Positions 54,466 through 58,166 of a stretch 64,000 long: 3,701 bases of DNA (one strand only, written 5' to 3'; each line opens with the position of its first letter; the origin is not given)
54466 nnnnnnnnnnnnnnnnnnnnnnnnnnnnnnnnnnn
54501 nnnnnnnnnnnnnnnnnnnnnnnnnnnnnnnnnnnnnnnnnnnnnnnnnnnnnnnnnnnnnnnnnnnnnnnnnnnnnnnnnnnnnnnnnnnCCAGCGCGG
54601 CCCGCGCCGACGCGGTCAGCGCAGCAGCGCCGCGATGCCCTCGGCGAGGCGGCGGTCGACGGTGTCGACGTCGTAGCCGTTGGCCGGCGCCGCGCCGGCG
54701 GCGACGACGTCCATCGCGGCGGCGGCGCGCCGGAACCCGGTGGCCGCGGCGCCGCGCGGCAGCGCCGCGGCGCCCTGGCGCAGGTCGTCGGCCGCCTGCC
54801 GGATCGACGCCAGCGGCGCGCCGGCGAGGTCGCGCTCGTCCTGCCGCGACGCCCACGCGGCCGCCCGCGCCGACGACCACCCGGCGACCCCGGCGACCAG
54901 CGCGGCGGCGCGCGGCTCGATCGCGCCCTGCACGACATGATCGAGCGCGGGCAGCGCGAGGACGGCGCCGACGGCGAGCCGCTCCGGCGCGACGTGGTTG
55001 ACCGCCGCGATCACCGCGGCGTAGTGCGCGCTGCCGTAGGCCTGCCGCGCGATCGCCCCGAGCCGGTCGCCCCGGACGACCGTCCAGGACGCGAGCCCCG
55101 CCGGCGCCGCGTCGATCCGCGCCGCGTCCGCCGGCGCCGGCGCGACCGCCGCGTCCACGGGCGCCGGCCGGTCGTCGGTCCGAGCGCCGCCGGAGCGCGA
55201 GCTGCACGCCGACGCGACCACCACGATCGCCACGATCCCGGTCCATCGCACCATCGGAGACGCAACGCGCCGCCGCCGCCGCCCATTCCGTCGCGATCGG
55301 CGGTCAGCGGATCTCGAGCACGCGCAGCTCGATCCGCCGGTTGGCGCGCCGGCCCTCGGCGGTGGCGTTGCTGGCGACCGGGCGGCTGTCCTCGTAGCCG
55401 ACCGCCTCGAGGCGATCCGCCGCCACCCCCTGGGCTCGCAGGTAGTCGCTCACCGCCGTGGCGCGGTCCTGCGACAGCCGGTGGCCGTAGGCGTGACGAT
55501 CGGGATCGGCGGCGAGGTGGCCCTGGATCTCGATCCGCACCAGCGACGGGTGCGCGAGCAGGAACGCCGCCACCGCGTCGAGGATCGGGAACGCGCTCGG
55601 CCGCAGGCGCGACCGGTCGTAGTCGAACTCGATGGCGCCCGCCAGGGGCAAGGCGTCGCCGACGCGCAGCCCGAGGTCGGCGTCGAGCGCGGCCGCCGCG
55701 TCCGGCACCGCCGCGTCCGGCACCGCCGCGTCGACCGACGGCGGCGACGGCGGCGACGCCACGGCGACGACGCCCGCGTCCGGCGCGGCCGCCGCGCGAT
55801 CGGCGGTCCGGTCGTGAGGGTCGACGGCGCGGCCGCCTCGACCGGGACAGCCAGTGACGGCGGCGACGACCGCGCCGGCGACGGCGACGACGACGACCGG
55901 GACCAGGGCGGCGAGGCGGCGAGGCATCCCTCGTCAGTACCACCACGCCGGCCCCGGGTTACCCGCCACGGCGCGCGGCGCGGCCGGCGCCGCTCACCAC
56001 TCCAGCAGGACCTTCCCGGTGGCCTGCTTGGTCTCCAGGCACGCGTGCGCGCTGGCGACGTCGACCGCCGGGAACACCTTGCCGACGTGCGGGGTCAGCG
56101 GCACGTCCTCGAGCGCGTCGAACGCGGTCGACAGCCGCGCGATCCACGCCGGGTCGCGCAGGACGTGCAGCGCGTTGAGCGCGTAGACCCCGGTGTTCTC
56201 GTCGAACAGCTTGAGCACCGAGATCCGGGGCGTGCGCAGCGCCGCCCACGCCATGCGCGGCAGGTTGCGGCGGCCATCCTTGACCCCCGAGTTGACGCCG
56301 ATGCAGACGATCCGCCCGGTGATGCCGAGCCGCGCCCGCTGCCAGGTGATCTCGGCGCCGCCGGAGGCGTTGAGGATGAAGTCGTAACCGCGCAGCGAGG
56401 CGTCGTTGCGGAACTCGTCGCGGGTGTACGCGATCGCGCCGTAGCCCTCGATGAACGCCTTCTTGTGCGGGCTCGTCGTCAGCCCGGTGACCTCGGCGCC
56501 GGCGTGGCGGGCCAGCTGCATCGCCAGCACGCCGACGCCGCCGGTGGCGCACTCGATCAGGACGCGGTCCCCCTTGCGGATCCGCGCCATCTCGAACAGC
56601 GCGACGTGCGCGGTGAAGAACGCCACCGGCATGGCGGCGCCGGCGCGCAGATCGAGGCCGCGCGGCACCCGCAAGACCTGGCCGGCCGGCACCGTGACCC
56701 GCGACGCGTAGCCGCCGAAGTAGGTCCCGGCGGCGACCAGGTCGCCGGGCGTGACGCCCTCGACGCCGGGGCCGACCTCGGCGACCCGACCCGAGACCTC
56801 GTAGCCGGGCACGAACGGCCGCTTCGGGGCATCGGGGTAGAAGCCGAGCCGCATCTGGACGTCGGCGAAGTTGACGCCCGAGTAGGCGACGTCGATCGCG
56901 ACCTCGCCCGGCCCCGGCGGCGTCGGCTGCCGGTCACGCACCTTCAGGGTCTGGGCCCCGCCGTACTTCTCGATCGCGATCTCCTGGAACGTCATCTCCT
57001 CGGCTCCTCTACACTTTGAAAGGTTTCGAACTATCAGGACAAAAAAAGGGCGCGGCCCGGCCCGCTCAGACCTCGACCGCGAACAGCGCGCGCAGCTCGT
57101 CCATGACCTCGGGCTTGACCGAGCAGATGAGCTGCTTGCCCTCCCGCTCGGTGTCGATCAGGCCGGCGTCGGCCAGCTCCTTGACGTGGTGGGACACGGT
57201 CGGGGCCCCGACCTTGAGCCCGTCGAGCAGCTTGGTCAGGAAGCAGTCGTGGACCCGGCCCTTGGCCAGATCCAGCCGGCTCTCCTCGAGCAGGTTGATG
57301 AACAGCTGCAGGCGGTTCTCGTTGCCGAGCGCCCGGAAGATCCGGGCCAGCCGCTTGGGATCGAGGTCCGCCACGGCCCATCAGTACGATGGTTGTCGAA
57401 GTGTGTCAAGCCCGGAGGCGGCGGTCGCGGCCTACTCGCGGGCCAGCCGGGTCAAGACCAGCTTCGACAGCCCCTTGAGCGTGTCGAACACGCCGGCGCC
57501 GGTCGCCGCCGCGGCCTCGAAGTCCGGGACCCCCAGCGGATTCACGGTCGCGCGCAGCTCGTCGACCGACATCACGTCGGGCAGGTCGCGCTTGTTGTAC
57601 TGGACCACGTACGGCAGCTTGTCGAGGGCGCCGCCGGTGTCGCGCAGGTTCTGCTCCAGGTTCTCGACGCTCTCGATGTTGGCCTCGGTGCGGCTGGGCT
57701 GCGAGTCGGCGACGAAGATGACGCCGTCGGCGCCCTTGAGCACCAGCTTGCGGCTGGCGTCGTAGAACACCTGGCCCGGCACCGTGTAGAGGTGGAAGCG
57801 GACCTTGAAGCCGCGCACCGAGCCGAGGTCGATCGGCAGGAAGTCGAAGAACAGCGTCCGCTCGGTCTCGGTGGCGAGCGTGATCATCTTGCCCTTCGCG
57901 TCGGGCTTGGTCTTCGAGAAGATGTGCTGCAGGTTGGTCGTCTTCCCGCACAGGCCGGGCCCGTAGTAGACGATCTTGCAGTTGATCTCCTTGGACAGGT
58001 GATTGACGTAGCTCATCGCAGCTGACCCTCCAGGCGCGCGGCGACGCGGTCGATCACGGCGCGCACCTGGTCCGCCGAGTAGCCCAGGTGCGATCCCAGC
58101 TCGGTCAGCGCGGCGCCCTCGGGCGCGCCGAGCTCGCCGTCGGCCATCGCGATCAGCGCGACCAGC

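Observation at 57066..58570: MglA GTPase encoded without MglB: a TerB-like protein precedes it and an ArsR regulator follows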

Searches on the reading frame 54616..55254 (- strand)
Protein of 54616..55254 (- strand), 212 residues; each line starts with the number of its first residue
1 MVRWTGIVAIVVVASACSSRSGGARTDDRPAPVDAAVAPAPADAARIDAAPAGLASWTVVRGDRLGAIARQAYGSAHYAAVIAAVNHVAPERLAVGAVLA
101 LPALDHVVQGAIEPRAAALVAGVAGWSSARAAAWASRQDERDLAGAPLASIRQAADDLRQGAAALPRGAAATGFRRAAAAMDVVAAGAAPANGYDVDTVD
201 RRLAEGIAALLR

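Call 3: search_protein_families(library=pfam, proteins=[window:54616-55254:-], max_evalue=0.1)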
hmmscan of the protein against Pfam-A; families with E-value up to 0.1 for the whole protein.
window:54616-55254:- (212 aa): 1 family
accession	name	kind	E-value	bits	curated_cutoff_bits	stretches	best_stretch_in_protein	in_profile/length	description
PF01476.26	LysM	-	0.058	13.8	20.9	0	58-102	2-43/43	LysM domain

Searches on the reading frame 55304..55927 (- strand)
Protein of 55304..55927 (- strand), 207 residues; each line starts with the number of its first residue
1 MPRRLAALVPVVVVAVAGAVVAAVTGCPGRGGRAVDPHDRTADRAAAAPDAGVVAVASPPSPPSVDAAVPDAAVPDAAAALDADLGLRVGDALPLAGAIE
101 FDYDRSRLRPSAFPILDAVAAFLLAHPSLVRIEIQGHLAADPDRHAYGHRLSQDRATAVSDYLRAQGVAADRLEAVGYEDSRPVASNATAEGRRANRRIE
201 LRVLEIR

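Call 3: search_protein_families(library=pfam, proteins=[window:55304-55927:-], max_evalue=0.1)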
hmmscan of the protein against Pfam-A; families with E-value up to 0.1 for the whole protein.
window:55304-55927:- (207 aa): 2 families
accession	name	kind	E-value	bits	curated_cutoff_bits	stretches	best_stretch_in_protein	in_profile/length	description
PF00691.25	OmpA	-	1.7e-18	67.2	27.2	1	101-197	2-98/98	OmpA family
PF05359.17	DUF748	-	0.0037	15.8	50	1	97-148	879-929/1037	Domain of Unknown Function (DUF748)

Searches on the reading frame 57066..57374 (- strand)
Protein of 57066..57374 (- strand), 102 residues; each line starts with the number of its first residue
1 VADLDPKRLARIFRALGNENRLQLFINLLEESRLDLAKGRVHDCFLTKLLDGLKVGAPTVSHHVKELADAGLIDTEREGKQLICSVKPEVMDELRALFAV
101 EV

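Call 3: search_protein_families(library=pfam, proteins=[window:57066-57374:-], max_evalue=0.1)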
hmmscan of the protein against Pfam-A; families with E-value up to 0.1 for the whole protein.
window:57066-57374:- (102 aa): 9 families
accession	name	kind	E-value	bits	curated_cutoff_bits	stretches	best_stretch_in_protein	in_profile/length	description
PF12840.13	HTH_20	-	2.5e-06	27.8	27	1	46-75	21-50/51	Helix-turn-helix domain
PF01022.26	HTH_5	-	0.00015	22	22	1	47-74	19-46/47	Bacterial regulatory protein, arsR family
PF12802.13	MarR_2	-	0.00059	20.4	27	1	44-79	21-56/61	MarR family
PF01325.25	Fe_dep_repress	-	0.0083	16.7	26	1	52-77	31-56/60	Iron dependent repressor, N-terminal DNA binding domain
PF13412.12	HTH_24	-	0.027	14.5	21.9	1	53-73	27-47/48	Winged helix-turn-helix DNA-binding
PF13545.12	HTH_Crp_2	-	0.028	14.8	27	0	57-85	36-61/70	Crp-like helix-turn-helix domain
PF01978.25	TrmB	-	0.029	14.7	25.6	1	51-89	30-68/68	Sugar-specific transcriptional regulator TrmB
PF25212.1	HVO_A0114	-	0.032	14.5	27.6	1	59-82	52-75/84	HVO_A0114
PF24266.1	HTH_HVO_0163_N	-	0.099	13.2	31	0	47-79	20-52/70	HVO_0163, N-terminal HTH domain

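Call 42: search_protein_families(library=ncbifam, proteins=[window:57066-57374:-], max_evalue=0.01)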
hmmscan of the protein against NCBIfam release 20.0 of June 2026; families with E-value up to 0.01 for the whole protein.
window:57066-57374:- (102 aa): 8 families
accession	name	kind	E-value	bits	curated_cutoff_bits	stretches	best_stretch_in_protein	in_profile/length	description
NF033788.1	HTH_metalloreg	subfamily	1.8e-15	56.5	55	1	10-94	2-76/77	metalloregulator ArsR/SmtB family transcription factor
NF033789.1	repress_SdpR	subfamily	7.8e-09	35.3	100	1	13-97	2-75/79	autorepressor SdpR family transcription factor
NF041413.1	ArsR_Rv2640c_fam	equivalog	3.3e-08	33.9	155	1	9-98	32-113/118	Rv2640c family ArsR-like transcriptional regulator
NF045707.1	Dbac_1936_reg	equivalog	2.9e-07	30.4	115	1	8-86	6-73/99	ArsR/SmtB-type metalloregulator TsoR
NF040642.1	sulf_sens_BigR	equivalog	3.6e-05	23.8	155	1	29-90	18-80/95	sulfite-sensing transcriptional repressor BigR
NF047906.1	CdPbTransRegCmtR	equivalog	8.6e-05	22.4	150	1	8-87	10-78/104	Cd(II)/Pb(II)-sensing metalloregulatory transcriptional regulator CmtR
NF045695.1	seleno_TsoA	equivalog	0.0034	17.7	170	1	9-54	21-66/144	LULAXC motif selenoprotein TsoA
NF007528.0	PRK10141.1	subfamily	0.0079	16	97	0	21-90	6-77/117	metalloregulator ArsR/SmtB family transcription factor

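Call 47: search_protein_families(library=padloc, proteins=[window:57066-57374:-], max_evalue=0.01)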
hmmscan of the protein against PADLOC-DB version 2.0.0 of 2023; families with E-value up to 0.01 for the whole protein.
window:57066-57374:- (102 aa): 9 families
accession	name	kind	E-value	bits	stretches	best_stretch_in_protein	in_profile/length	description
PDLC01720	Csa3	-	5.9e-14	50.6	1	3-96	9-100/118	Csa3_1_CAS-I-II-III-IV-V-VI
PDLC01438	Csa3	-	2.4e-10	39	1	7-94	136-209/305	"CAS-I,CAS-II,CAS-III,CAS-IV,CAS-V,CAS-VI; associated_signaling"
PDLC01853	CARF3--CARF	-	0.00023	18.9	1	36-79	147-190/209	-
PDLC01866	CARF3--CARF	-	0.00072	17.6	1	47-81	157-191/207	-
PDLC01860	CARF3--CARF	-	0.0012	17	1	46-88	160-202/210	-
PDLC04368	PDC-M05A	-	0.0013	16.6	1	44-97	30-85/201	-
PDLC01862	CARF3--CARF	-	0.0014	16.1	1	59-85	192-218/233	-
PDLC01987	CARF_m5--CARF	-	0.0015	16.6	1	59-101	34-71/195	-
PDLC01852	CARF3--CARF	-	0.0036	15.3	1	45-81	159-195/208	-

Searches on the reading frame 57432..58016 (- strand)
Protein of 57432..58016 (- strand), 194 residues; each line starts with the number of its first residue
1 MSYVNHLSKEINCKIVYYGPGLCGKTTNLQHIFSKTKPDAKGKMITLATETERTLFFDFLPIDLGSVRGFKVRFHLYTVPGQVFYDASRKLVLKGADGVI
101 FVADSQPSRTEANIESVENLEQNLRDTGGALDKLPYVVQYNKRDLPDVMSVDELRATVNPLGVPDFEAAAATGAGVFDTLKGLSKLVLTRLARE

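Call 3: search_protein_families(library=pfam, proteins=[window:57432-58016:-], max_evalue=0.1)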
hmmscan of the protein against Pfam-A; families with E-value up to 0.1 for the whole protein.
window:57432-58016:- (194 aa): 3 families
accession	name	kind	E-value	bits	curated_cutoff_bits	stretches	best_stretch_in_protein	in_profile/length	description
PF00025.27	Arf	-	1.3e-05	25.2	22.3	1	10-159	12-141/174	ADP-ribosylation factor family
PF00071.28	Ras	-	0.00023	21.2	21.6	1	15-185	2-158/162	Ras family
PF08477.19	Roc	-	0.00095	19.8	27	1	14-143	1-118/119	Ras of Complex, Roc, domain of DAPkinase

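Call 6: find_encoding_contigs(protein=window:57432-58016:-, flank=10000, max_places=10)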
Protein window:57432-58016:- (194 aa): 8 contigs read that carry it; 7 places shown.
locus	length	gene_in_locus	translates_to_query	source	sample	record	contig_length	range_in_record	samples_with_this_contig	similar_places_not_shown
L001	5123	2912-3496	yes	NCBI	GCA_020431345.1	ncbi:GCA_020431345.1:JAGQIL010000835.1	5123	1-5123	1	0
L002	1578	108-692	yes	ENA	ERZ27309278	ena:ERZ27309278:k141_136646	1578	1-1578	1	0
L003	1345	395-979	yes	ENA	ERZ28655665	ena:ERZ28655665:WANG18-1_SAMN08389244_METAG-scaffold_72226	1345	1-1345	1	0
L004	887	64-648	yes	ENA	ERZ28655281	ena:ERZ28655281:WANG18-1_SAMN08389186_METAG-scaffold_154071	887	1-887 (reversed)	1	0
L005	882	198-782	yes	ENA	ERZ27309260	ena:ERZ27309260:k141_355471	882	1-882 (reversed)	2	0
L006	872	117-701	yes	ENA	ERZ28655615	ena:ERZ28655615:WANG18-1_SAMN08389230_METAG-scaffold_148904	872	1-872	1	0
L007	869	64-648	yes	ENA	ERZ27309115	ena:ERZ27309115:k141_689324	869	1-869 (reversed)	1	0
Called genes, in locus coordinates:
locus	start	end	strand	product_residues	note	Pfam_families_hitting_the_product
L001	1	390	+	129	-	PF24807:WD40_CDC20-Fz, PF24814:WD40_Prp19, PF24817:WD40_WDHD1_1st, PF25172:Beta-prop_WDR3_2nd, PF25173:Beta-prop_WDR3_1st, PF25175:Beta-prop_WDR5, PF25174:Beta-prop_THOC3, PF23381:Beta-prop_IFT122_1st, +6 more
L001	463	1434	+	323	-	-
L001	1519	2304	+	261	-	PF25900:PAPPA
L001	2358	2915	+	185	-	-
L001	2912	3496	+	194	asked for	PF00025:Arf (faint)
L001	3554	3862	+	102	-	PF12840:HTH_20 (weak)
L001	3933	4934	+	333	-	PF08240:ADH_N, PF00107:ADH_zinc_N, PF13602:ADH_zinc_N_2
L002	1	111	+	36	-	?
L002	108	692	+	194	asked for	PF00025:Arf (faint)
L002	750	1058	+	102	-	PF12840:HTH_20 (weak)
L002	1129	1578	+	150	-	?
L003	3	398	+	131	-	?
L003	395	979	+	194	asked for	PF00025:Arf (faint)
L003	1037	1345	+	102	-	PF12840:HTH_20 (weak)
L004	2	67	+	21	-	?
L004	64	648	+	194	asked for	PF00025:Arf (faint)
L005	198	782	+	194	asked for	PF00025:Arf (faint)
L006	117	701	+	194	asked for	PF00025:Arf (faint)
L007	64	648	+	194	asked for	PF00025:Arf (faint)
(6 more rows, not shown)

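Call 15: find_related_loci(query=window:57432-58016:-, collection=genome_contigs, flank=6000)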
Query window:57432-58016:- (194 aa) in genome_contigs; peptide patterns used: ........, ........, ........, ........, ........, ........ (x = any residue, [..] = any of these).
600 stretches matched a pattern (row limit reached: there are more); 581 encode a relative of the query (tblastn E <= 1e-3); the best 80 are kept; 80 distinct loci.
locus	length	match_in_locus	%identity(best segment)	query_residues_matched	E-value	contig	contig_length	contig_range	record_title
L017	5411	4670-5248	80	1-192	4e-105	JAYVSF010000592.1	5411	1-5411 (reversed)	MAG: Myxococcales bacterium isolate GL74_DN_concoct_155_sub GL74_DN_concoct_155_sub_591, whole genome shotgun sequence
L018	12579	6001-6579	75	1-193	8e-102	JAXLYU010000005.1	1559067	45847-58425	MAG: Labilithrix sp. isolate STL-MYX21 C4.7.fa-5, whole genome shotgun sequence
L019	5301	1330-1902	75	1-191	1e-101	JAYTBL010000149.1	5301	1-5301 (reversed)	MAG: Polyangiaceae bacterium isolate GFS_14252 GFS_14252_148, whole genome shotgun sequence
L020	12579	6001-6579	75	1-193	2e-101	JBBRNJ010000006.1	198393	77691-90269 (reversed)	MAG: Polyangiales bacterium isolate La1_metabat2.153 LA1C_B2.153_k141_1782285L_198393_cov_15.0000, whole genome shotgun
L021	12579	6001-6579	74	1-193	1e-101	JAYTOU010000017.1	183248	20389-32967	MAG: Myxococcales bacterium isolate GFS_4219 GFS_4219_16, whole genome shotgun sequence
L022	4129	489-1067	74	1-193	1e-101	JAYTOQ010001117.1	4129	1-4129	MAG: Polyangiaceae bacterium isolate GFS_4138 GFS_4138_1116, whole genome shotgun sequence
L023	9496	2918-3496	75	1-193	3e-101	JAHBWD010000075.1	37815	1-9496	MAG: Labilithrix sp. isolate ACE_MYX8 MYX8_75, whole genome shotgun sequence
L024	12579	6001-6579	75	1-193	2e-101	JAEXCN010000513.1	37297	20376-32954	MAG: Proteobacteria bacterium isolate OH_HBB_116 k127_1546823, whole genome shotgun sequence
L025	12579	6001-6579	75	1-193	1e-100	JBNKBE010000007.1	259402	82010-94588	MAG: Polyangiaceae bacterium isolate F2.bin.4.strict NODE_7_length_259402_cov_8.926154, whole genome shotgun sequence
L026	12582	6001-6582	73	1-194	2e-100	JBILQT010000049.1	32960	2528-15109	MAG: Sandaracinaceae bacterium isolate ME2018-06-07_3300034013_group8_bin51 Rohwer_bin1494_scaffold_658_c1, whole genome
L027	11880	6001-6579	75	1-193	9e-100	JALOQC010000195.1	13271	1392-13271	MAG: Myxococcota bacterium isolate Prado145 scaffold_10313, whole genome shotgun sequence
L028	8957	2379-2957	74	1-193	4e-100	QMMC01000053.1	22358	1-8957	MAG: Deltaproteobacteria bacterium isolate B10_G4 B10_Guay4_scaffold_01258, whole genome shotgun sequence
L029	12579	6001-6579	74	1-193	3e-100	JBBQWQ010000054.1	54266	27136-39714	MAG: Polyangiales bacterium isolate Co_metawrap_2065 Cmw_2065_k141_20399179_length_54266_cov_18.9973, whole genome shotg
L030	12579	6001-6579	75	1-193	4e-100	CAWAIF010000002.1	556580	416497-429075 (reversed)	MAG: uncultured delta proteobacterium isolate MFD02416.bin.1.98 genome assembly, contig: contig_40765, whole genome shot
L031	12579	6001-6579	74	1-193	3e-100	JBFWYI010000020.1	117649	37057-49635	MAG: Sandaracinaceae bacterium isolate CA_2019_TPBS_160 NODE_1426_length_117649_cov_6.484837_TPBS, whole genome shotgun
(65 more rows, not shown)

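Call 32: search_solved_structures(query=window:57432-58016:-, max_evalue=0.00001, show_alignments=2)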
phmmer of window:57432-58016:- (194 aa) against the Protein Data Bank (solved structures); distinct sequences matched with E-value up to 0.00001: 9.
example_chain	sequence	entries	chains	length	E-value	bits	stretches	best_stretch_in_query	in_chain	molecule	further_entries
6hjh_A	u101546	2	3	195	2.4e-89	301.4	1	1-192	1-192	Mutual gliding-motility protein MglA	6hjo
6h17_A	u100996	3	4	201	2.6e-89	301.2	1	1-192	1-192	Mutual gliding-motility protein MglA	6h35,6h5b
5ymx_A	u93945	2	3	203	2.7e-89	301.1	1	1-192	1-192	Mutual gliding-motility protein MglA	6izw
3t12_A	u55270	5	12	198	7.9e-76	257.3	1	1-192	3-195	Gliding protein mglA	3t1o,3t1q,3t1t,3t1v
2iey_A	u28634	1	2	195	5.3e-08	36.2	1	14-191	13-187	Ras-related protein Rab-27B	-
2if0_A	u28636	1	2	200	5.8e-08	36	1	14-191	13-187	Ras-related protein Rab-27B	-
2zet_A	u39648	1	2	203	6.1e-08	36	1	14-191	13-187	Ras-related protein Rab-27B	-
2iez_A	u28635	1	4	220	8e-08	35.6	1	14-191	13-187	Ras-related protein Rab-27B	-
2f7s_A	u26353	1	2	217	3.3e-07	33.6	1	14-191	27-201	Ras-related protein Rab-27B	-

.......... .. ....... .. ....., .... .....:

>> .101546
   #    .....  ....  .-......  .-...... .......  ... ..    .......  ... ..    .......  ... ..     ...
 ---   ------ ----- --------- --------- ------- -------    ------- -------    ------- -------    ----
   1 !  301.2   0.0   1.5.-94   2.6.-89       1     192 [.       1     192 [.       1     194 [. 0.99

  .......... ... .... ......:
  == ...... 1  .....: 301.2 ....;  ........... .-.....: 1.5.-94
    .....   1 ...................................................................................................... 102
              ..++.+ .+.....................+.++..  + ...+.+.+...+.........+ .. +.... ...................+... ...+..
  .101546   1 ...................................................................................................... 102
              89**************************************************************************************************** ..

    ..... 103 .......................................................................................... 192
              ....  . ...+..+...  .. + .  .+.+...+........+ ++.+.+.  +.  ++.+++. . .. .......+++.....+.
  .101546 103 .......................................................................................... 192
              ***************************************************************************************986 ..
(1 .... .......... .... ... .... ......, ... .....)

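Call 42: search_protein_families(library=ncbifam, proteins=[window:57432-58016:-], max_evalue=0.01)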
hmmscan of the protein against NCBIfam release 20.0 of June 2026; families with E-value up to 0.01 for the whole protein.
window:57432-58016:- (194 aa): 1 family
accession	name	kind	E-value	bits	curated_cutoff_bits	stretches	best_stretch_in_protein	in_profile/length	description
TIGR00231.1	small_GTP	domain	1.4e-05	24.9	42.5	1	13-153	4-130/164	GTP-binding protein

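Call 47: search_protein_families(library=padloc, proteins=[window:57432-58016:-], max_evalue=0.01)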
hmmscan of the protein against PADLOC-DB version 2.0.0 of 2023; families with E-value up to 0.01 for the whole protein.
window:57432-58016:- (194 aa): 0 families
